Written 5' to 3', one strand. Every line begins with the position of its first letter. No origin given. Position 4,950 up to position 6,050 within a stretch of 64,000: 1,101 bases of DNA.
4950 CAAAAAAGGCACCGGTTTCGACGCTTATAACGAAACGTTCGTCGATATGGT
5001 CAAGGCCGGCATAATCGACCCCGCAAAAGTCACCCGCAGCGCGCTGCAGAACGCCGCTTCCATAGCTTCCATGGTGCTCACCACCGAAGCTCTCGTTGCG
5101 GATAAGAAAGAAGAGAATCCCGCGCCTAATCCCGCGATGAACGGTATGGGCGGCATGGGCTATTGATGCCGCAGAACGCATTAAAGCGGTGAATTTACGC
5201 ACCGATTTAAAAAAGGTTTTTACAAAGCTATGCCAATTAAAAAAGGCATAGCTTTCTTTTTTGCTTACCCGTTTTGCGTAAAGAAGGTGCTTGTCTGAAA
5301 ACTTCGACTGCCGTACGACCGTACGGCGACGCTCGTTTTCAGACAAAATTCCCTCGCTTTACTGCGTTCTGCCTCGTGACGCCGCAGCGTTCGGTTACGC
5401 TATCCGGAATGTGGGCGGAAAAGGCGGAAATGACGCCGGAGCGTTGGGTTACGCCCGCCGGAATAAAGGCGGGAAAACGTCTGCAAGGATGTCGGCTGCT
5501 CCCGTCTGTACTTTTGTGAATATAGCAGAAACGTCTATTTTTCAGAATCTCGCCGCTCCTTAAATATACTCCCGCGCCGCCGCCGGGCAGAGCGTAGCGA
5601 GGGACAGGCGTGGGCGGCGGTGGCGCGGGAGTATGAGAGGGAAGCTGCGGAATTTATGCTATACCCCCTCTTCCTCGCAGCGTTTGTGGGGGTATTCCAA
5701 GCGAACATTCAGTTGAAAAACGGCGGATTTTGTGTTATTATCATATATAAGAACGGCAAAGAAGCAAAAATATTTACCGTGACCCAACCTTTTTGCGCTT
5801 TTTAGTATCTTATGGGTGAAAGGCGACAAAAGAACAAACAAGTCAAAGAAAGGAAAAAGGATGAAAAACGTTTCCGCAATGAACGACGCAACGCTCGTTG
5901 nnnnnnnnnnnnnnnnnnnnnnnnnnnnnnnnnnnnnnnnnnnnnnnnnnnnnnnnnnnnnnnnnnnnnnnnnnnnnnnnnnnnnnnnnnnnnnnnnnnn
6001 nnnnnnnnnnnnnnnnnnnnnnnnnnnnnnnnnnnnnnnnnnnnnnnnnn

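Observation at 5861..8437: ECF-type sigma factor fused to a 670-aa C-terminal region with no membrane segment and an internal duplication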

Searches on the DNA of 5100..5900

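Call 41: search_rna_families(source=window, start=5100, end=5900, threshold=evalue, max_evalue=1)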
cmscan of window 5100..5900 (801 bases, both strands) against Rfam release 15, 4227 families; matches with E-value up to 1: 8.
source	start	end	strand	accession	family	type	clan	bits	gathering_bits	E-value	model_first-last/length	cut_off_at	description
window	5550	5650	+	RF03872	MIR6426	Gene; miRNA;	-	27.8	96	0.0036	1-84/84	no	MIR6426 microRNA precursor family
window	5563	5637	-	RF01791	F6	Gene; sRNA;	-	27.6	46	0.012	1-57/57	no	F6 TB sRNA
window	5565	5635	+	RF04096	mir-4433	Gene; miRNA;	-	26.3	77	0.0087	1-83/83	no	mir-4433 microRNA precursor family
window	5179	5268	-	RF00616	LhrC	Gene; sRNA;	CL00114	23.8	110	0.42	1-111/111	no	Listeria LhrC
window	5549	5644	-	RF03872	MIR6426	Gene; miRNA;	-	23.1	96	0.062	1-84/84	no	MIR6426 microRNA precursor family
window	5567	5633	+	RF03734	mir-4773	Gene; miRNA;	-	23.1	100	0.16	1-78/78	no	mir-4773 microRNA precursor family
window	5552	5646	-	RF03685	MIR9677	Gene; miRNA;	-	22.6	90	0.14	1-87/87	no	MIR9677 microRNA precursor family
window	5554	5645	+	RF03685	MIR9677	Gene; miRNA;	-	19.6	90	0.8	1-87/87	no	MIR9677 microRNA precursor family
